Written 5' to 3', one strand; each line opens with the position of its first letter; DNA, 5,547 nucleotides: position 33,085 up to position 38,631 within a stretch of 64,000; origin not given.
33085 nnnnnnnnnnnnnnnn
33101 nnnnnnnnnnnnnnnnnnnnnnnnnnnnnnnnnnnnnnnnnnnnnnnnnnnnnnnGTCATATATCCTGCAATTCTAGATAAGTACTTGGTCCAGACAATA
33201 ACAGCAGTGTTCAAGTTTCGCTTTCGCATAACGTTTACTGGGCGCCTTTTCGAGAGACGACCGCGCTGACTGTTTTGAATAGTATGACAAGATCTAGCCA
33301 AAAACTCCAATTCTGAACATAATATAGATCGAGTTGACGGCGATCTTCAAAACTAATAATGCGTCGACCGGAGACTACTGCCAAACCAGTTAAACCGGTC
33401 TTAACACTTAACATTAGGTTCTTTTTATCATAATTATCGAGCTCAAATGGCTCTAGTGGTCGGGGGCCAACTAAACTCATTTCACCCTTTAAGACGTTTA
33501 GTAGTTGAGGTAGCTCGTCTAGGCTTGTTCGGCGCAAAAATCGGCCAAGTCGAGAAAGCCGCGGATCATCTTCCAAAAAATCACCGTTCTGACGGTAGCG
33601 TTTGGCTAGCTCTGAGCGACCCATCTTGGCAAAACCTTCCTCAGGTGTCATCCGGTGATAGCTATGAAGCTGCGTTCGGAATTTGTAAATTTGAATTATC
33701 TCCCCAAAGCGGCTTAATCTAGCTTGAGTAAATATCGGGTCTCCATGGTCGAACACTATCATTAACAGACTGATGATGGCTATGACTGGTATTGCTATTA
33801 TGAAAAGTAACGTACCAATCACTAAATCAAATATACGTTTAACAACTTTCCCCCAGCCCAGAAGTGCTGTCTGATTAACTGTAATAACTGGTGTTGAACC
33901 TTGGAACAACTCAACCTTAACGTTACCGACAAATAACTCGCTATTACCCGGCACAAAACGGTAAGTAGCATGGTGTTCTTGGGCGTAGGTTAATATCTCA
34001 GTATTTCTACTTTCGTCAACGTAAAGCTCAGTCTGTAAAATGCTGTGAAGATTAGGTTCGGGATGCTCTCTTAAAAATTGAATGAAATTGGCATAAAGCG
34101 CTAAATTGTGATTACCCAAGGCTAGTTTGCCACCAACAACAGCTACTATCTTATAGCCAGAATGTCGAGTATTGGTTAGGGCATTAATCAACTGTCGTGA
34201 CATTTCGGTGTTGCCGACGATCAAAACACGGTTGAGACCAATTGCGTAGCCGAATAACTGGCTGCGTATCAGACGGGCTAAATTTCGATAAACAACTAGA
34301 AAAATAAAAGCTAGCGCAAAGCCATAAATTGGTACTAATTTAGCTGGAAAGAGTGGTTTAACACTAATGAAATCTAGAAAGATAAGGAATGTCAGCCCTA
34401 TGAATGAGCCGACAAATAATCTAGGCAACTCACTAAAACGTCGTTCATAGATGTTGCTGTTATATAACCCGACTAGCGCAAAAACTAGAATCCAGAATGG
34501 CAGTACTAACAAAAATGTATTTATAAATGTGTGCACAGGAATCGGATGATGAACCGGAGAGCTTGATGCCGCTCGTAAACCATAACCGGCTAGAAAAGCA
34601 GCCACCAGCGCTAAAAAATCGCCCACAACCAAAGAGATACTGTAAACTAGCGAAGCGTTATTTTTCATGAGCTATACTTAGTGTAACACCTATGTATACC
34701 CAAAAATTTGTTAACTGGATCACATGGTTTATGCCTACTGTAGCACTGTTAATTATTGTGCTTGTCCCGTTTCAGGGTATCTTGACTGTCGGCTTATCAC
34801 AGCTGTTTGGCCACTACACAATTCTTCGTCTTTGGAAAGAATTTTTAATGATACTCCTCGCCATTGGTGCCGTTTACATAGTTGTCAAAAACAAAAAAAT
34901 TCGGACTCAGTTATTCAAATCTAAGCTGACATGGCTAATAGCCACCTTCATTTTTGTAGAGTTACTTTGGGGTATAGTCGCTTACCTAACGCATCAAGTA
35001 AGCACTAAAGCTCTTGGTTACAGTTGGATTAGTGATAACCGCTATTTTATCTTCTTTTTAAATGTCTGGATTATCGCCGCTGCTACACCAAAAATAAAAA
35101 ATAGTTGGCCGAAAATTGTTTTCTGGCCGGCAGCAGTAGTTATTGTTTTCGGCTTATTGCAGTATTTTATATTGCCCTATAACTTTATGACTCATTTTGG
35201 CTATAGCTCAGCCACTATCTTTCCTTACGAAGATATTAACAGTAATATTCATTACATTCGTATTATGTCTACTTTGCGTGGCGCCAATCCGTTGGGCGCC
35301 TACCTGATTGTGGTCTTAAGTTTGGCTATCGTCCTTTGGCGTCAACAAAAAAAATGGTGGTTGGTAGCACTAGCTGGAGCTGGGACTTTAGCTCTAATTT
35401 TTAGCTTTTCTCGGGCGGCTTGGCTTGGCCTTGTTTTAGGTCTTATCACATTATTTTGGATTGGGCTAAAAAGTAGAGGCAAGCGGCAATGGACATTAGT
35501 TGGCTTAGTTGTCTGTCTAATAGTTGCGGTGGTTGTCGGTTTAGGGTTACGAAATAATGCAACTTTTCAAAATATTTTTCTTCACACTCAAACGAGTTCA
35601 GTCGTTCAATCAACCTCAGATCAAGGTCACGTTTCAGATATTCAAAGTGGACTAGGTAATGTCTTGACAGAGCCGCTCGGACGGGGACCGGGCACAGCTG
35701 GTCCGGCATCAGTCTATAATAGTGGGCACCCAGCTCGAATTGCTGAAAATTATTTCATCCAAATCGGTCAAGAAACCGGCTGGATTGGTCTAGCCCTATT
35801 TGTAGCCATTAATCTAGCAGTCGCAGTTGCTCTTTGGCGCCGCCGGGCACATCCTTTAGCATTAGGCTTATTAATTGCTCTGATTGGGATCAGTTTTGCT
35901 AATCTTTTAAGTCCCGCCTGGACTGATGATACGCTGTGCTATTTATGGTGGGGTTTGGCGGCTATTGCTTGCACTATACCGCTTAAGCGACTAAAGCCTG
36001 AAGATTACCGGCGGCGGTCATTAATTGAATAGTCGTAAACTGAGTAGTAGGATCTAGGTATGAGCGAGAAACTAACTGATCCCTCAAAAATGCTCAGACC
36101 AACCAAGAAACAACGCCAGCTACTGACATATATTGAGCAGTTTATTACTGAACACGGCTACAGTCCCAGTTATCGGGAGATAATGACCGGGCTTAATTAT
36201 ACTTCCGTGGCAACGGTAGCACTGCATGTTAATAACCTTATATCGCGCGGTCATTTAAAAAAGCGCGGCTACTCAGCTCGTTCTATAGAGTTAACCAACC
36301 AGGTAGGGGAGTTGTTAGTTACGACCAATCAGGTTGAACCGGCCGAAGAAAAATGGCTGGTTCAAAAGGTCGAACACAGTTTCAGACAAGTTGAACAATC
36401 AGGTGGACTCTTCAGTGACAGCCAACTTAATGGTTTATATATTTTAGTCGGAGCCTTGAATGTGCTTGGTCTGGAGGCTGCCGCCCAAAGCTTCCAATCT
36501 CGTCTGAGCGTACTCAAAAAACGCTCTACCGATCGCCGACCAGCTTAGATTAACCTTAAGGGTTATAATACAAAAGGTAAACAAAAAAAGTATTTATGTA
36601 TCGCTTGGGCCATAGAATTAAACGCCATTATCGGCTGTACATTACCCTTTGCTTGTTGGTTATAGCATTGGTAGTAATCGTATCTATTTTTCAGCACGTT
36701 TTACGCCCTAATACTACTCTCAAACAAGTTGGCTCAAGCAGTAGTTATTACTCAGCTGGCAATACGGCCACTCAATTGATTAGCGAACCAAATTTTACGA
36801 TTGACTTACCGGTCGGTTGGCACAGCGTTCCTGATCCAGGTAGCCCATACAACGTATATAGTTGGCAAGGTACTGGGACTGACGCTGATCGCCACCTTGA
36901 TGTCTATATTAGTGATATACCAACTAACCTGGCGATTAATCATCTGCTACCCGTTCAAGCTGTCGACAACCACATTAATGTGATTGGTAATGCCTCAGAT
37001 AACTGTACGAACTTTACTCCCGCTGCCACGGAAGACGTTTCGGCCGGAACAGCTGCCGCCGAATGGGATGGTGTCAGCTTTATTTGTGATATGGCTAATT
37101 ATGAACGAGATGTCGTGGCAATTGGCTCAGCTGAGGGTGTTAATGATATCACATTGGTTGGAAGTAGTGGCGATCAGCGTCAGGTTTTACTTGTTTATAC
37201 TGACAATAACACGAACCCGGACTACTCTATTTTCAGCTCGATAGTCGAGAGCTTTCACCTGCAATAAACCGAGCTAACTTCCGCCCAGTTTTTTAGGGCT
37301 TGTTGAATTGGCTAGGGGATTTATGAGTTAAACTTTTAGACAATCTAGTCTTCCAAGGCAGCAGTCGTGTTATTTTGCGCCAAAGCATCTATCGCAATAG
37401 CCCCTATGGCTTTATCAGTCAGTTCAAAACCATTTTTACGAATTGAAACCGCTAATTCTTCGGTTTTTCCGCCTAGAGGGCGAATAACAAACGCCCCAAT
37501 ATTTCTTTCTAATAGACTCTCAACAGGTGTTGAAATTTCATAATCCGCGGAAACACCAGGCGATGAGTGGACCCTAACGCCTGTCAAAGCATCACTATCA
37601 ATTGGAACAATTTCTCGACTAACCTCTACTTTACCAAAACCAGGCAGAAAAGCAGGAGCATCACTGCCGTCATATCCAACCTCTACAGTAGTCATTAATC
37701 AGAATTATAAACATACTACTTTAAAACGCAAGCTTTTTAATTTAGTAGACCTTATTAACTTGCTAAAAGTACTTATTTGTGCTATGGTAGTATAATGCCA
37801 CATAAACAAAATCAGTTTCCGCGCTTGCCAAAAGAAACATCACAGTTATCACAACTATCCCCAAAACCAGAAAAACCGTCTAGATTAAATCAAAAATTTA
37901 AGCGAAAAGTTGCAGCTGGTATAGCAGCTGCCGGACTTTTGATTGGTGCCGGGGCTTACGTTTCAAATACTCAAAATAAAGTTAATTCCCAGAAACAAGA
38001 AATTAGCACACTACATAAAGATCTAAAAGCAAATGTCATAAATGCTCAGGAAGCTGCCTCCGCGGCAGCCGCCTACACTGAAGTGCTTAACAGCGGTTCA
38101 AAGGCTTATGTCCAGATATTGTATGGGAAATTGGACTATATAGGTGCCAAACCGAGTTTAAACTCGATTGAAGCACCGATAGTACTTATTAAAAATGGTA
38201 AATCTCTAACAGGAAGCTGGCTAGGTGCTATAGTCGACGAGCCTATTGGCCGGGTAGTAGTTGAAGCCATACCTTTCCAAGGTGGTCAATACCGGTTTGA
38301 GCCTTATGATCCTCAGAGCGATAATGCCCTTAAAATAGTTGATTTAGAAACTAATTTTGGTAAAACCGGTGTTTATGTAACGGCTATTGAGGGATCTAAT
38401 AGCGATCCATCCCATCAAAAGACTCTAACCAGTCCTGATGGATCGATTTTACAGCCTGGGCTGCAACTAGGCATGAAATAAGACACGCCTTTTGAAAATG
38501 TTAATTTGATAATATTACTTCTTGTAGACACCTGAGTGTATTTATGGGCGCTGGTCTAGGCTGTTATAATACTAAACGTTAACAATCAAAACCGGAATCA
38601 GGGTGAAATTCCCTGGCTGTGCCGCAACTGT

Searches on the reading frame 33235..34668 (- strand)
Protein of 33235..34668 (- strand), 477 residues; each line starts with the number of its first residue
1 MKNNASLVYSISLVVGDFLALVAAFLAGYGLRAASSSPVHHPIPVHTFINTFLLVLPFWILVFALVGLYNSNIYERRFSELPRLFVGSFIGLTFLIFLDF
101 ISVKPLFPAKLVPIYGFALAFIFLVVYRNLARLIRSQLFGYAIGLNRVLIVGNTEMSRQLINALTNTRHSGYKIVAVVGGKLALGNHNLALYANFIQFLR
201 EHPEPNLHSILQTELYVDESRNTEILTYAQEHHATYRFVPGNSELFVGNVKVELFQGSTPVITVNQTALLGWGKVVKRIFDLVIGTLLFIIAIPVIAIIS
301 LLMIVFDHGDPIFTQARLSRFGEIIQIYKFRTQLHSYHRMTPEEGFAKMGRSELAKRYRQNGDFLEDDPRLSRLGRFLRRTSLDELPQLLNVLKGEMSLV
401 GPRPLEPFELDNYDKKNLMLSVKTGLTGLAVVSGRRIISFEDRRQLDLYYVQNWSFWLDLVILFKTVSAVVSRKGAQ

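Call 15: search_protein_families(library=pfam, proteins=[window:33235-34668:-], max_evalue=0.001)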
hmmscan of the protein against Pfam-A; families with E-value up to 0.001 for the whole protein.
window:33235-34668:- (477 aa): 2 families
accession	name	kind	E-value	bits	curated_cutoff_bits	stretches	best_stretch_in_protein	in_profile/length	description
PF02397.22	Bac_transf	-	6.9e-54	182.5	27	1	277-471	1-178/179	Bacterial sugar transferase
PF13727.12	CoA_binding_3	-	1.5e-07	32.1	25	1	65-179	2-111/175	CoA-binding domain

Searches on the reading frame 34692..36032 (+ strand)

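Call 69: search_protein_families(library=pfam, proteins=[window:34692-36032:+], max_evalue=0.0001)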
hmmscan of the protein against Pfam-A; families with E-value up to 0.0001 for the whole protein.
window:34692-36032:+ (446 aa): 1 family
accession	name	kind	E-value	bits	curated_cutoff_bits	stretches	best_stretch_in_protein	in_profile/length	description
PF04932.20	Wzy_C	-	1.3e-14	54.7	31.7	1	230-371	5-149/149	O-Antigen ligase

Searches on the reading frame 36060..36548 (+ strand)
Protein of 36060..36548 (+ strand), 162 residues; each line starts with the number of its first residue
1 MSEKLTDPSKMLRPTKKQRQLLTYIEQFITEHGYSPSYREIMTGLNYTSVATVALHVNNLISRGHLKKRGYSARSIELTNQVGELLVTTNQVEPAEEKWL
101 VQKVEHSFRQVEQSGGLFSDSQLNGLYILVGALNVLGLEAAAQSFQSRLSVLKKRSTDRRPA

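Call 5: search_protein_families(library=pfam, proteins=[window:36060-36548:+], max_evalue=0.1)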
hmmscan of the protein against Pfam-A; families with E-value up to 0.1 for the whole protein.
window:36060-36548:+ (162 aa): 3 families
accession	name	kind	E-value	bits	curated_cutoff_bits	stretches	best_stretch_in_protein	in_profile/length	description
PF01726.22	LexA_DNA_bind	-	2.3e-12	46.9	23.7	1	15-71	5-61/65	LexA DNA binding domain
PF21937.1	Yop-YscD_ppl_2nd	-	0.0098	16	27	1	66-108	12-50/67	YscD/CdsD-like Bon-like domain 2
PF13730.12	HTH_36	-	0.098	12.9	25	0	36-66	26-55/55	Helix-turn-helix domain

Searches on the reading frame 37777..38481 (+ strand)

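Call 5: search_protein_families(library=pfam, proteins=[window:37777-38481:+], max_evalue=0.1)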
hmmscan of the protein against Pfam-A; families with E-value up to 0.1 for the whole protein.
window:37777-38481:+ (234 aa): 1 family
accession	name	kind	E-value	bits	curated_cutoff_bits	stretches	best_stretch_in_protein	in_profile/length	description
PF11382.13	MctB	-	0.062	13.4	25.6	1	51-102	19-70/306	Copper transport outer membrane protein, MctB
